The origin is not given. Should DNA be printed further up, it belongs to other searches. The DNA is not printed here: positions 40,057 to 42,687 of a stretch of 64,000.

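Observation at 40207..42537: The family-B polymerase retains polymerase motifs A and B but appears exonuclease-dead and carries an atypical motif C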

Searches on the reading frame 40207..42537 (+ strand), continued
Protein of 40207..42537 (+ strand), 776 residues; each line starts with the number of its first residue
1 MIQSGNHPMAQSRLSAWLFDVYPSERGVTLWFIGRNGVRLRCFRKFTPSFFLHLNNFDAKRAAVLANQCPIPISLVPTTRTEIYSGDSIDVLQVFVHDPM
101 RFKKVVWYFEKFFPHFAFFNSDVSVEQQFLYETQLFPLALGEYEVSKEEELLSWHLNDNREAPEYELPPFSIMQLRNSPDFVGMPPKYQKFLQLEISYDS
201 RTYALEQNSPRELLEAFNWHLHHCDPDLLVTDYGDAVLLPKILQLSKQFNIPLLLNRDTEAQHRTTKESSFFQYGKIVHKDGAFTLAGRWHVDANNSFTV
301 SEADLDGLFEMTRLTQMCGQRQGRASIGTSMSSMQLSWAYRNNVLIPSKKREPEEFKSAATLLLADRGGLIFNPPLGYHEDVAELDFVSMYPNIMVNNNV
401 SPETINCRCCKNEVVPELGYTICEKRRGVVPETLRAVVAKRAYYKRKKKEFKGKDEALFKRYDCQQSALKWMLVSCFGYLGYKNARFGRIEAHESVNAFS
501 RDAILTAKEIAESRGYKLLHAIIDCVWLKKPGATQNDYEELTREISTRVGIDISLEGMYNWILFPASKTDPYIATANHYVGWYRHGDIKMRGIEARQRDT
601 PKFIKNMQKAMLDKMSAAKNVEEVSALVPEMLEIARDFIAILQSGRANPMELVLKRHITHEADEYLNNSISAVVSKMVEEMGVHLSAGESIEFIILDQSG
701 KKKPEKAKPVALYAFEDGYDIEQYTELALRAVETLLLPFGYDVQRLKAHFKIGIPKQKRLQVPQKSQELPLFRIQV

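Call 25: search_protein_representatives(protein=window:40207-42537:+)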
Query: 776 residues. Proteins with E-value up to 0.001 (for the whole library): 4961; up to 1e-10: 2239; up to 1e-30: 783. The best 150 are listed.
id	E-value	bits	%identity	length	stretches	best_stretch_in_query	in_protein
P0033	0.0e+00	1528.1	85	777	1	10-776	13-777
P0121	3.5e-238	808.9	66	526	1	253-772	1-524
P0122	4.9e-184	629.8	40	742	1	14-755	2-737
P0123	2.0e-183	627.8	40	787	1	13-757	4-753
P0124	1.0e-179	615.5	39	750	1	15-751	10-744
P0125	1.6e-174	598.4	40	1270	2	15-477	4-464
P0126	2.7e-174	597.6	41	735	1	15-750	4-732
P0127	5.3e-172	590.0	41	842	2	194-744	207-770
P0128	8.7e-172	589.3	42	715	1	29-737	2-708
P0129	5.1e-169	580.2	39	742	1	14-746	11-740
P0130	3.0e-167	574.3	39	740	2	104-754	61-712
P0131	4.4e-167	573.8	39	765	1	15-746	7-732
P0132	1.8e-165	568.5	39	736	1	13-738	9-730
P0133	8.0e-162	556.4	39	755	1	36-759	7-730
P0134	2.1e-161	555.0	39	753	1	13-735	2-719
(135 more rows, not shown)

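Call 27: search_solved_structures(query=A1, max_evalue=1e-10, show_alignments=2)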
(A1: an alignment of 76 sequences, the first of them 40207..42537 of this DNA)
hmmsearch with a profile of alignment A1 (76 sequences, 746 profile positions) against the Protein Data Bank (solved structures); distinct sequences matched with E-value up to 1e-10: 120 (the best 60 are shown).
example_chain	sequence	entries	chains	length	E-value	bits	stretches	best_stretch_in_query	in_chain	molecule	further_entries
4flt_A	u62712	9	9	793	6.4e-113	381.7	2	297-738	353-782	DNA polymerase 1 | Pyrococcus abyssi B family DNA polymerase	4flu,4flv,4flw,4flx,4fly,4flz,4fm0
4fm2_A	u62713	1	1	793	3e-112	379.4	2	297-738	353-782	DNA polymerase 1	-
1wns_A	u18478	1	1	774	3.2e-109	369.4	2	297-737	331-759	DNA POLYMERASE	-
1wn7_A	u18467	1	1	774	4e-109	369.1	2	297-737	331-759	Family B DNA Polymerase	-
4k8z_A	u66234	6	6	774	4.4e-109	369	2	297-737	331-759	DNA polymerase | DNA polymerase,DNA polymerase,DNA polymerase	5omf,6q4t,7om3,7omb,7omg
6wya_A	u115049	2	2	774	8e-109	368.1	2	297-737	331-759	DNA polymerase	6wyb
8s84_A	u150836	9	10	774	4.8e-108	365.6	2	297-737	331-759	DNA polymerase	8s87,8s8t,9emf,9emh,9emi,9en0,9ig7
2jgu_A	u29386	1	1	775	6.1e-108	365.2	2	297-737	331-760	DNA POLYMERASE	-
5vu5_A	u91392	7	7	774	7.4e-108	364.9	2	297-737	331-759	DNA polymerase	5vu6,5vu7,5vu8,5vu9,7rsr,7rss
3a2f_A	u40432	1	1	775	1e-107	364.5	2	297-737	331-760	DNA polymerase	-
5h12_A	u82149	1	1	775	1.6e-107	363.9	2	298-737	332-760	Deep Vent DNA Polymerase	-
5mdn_A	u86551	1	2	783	5.1e-107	362.1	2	282-735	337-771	DNA polymerase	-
7tqw_A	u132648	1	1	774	6.9e-107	361.7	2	297-737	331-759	DNA polymerase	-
9oat_A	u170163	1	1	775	8.4e-107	361.4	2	297-737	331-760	5-270, TNA polymerase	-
7rsu_A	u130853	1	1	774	9.5e-107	361.3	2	297-737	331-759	DNA polymerase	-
3k57_A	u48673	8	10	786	2.6e-32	115.2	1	356-670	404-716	DNA polymerase II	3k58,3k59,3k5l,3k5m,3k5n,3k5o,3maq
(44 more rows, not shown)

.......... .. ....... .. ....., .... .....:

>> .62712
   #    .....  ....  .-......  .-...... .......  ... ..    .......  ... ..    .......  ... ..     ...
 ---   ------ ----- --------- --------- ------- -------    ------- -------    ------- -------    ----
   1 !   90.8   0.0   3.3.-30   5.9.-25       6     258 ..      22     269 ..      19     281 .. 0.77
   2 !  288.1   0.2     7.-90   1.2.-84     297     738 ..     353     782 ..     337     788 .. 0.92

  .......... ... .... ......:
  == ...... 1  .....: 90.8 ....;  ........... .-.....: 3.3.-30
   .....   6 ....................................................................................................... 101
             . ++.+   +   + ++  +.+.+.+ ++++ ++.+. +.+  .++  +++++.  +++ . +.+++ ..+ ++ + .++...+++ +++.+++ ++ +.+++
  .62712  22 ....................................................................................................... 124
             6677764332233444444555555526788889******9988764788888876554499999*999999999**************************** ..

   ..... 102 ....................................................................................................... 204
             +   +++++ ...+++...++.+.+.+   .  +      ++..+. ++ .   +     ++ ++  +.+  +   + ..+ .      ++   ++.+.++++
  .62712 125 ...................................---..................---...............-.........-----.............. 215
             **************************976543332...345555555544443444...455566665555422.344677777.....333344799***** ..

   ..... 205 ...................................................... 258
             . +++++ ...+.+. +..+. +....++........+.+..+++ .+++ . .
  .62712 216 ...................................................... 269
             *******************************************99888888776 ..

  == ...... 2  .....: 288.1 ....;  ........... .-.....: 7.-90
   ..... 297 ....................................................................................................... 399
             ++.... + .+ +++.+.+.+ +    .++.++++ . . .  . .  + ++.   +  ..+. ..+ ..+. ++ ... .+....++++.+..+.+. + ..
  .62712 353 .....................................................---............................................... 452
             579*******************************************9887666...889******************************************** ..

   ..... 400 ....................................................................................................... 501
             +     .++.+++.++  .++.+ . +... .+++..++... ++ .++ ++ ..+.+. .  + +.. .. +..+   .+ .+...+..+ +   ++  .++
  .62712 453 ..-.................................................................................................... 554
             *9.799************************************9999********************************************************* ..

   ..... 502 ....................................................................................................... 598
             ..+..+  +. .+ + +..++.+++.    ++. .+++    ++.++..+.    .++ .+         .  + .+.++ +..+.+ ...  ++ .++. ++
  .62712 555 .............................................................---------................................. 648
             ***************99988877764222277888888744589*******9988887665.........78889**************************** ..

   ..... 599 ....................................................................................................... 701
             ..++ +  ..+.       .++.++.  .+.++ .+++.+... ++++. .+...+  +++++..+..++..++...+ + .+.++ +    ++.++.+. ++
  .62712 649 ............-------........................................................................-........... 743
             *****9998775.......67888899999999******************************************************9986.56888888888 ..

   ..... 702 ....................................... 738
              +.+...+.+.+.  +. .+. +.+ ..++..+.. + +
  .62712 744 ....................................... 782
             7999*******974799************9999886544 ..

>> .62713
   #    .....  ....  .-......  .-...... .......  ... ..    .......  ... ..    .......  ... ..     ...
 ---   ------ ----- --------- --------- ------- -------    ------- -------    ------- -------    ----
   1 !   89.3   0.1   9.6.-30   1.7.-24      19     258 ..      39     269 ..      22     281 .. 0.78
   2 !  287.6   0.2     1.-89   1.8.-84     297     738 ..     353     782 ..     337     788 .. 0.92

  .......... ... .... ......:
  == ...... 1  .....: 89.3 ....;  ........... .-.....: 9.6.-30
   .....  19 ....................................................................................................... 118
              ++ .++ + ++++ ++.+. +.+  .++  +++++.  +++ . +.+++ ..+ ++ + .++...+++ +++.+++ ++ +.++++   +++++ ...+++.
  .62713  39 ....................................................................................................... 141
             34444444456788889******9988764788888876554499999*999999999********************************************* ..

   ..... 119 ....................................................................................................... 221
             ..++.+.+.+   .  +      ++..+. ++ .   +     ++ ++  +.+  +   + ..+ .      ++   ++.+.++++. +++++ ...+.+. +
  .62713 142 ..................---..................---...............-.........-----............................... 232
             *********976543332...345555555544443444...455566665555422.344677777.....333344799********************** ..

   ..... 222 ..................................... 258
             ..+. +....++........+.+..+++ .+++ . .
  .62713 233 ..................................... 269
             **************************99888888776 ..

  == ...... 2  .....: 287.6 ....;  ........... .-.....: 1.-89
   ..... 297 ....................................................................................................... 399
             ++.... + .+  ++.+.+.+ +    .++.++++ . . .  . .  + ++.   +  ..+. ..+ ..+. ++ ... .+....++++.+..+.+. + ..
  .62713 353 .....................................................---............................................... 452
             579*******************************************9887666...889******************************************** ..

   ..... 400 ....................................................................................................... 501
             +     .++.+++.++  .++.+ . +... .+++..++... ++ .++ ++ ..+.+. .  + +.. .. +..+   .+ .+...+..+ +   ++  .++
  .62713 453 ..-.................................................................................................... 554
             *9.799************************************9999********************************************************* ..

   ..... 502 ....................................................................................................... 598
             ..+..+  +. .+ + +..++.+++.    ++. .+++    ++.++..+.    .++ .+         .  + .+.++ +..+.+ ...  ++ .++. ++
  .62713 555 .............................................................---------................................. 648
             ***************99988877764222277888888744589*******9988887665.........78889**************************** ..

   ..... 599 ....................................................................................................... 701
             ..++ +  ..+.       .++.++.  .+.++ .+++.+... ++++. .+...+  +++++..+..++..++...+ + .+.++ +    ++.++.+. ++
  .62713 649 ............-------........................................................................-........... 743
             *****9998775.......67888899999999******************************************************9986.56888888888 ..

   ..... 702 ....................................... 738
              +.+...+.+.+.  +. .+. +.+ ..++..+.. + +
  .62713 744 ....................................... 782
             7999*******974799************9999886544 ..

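Call 28: find_homologous_proteins(query=A1, max_evalue=1e-10)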
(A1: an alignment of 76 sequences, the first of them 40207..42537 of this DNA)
Query A1 (76 sequences) (776 aa, profile of the alignment): 4412 proteins with E <= 1e-10 among 8000 candidates; the best 120 are listed.
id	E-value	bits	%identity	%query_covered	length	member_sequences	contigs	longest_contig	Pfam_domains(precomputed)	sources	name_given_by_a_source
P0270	0.0e+0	1023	43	95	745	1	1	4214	PF00136.27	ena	-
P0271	0.0e+0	1022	43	95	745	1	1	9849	PF00136.27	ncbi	ncbi:MAG: DNA polymerase domain-containing protein [Nitrospiria bacterium]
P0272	0.0e+0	1018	43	95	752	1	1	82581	PF00136.27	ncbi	-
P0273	1.8e-297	1007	42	95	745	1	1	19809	PF00136.27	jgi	-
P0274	2.5e-296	1003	42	93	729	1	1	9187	PF00136.27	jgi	jgi:DNA polymerase-2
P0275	5.1e-296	1002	42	96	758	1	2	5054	PF00136.27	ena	-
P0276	8.4e-294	995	41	98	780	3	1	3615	PF00136.27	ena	-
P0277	2.2e-293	993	39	98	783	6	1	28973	PF00136.27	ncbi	-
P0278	2.3e-293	993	41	98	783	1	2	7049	PF00136.27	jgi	jgi:DNA polymerase-2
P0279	9.1e-293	991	39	98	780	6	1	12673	PF00136.27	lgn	-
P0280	1.2e-292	991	39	98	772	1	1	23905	PF00136.27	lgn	-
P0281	3.9e-292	989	38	98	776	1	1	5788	PF00136.27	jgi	jgi:DNA polymerase II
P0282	5.1e-292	989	41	98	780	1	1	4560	PF00136.27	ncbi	-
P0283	1.3e-291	987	40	98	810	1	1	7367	PF00136.27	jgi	jgi:DNA polymerase-2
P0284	1.3e-291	987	38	98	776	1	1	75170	PF00136.27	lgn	-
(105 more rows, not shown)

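Call 45: predict_structure(alignment_id=A2)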
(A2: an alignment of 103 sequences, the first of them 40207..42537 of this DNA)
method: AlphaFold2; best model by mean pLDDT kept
length: 776 residues; sequences in the alignment: 103
mean_pLDDT: 91.9   pTM: 0.89
mean pLDDT of the five models: 91.9, 91.8, 90.9, 90.6, 90.6
residues with pLDDT >= 90: 644; 70-90: 85; 50-70: 28; < 50: 19
segments of 3 or more residues with pLDDT < 50: 1-7, 766-775
pLDDT, mean of each block of 10 residues (from residue 1): 49 94 97 97 98 94 96 97 93 98 96 91 97 98 96 96 96 90 73 93 91 97 97 94 96 95 92 83 96 95 97 97 92 95 90 66 71 95 96 96 94 94 95 96 95 96 97 87 80 93 96 98 95 97 97 96 95 93 96 95 98 97 98 98 96 95 92 94 91 93 88 93 98 98 97 74 50 49
secondary structure, 60 per line:
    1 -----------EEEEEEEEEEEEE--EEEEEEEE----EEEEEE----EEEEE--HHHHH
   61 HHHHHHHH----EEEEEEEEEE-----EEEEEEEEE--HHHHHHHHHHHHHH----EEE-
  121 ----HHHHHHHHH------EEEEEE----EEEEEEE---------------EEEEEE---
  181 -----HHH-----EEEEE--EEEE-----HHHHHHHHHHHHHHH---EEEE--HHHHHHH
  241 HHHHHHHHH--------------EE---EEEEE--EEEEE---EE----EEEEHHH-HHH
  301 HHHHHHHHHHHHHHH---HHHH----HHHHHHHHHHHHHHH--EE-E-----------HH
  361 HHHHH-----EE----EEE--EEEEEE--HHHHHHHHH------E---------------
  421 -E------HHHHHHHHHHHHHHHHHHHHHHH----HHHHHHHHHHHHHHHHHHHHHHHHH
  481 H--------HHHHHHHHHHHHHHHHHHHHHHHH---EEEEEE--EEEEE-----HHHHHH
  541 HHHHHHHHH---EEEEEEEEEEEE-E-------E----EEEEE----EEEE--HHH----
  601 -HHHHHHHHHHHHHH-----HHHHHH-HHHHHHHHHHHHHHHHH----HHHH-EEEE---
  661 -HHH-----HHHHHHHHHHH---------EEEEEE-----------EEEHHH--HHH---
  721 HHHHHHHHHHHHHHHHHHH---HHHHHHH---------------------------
elements in order (helices of 4 or more, strands of 3 or more residues): E12-24 E27-34 E39-44 E49-53 H56-68 E73-82 E88-96 H99-112 E117-119 H125-133 E140-145 E150-156 E172-177 E194-198 E201-204 H210-224 E228-231 H234-249 E269-273 E276-280 E290-293 H298-315 H319-322 H327-341 H359-365 E377-379 E382-387 H390-398 H429-451 H456-481 H490-513 E517-522 E525-529 H535-549 E553-564 E579-583 E588-591 H602-615 H621-626 H628-644 H649-652 E654-657 H670-680 E690-695 E707-709 H721-739 H743-749
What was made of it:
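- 40207..42537 (+): PolB2 (bacterial group G2), the catalytic subunit: a family-B DNA polymerase with a dead exonuclease-like domain. An alternative start at 40231 gives the 768-aa NCBI call. The AlphaFold model has pLDDT 91.9 and pTM 0.89 (call 45).
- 41272..41307 (+): F356-K-S-A359 (an FxxA, Rad51-oligomerisation-like motif) and D366-R367 (the D(K/R) motif), in a lower-confidence loop. This is the predicted contact site for iRadA and for the PPB2 N-terminal arm. The loop has pLDDT 66-71 (call 45).
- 42505..42522 (+): Q767-E-L-P-L-F772, a probable beta-clamp-binding motif on a disordered C-terminal tail. The tail has pLDDT <=50 (call 45).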
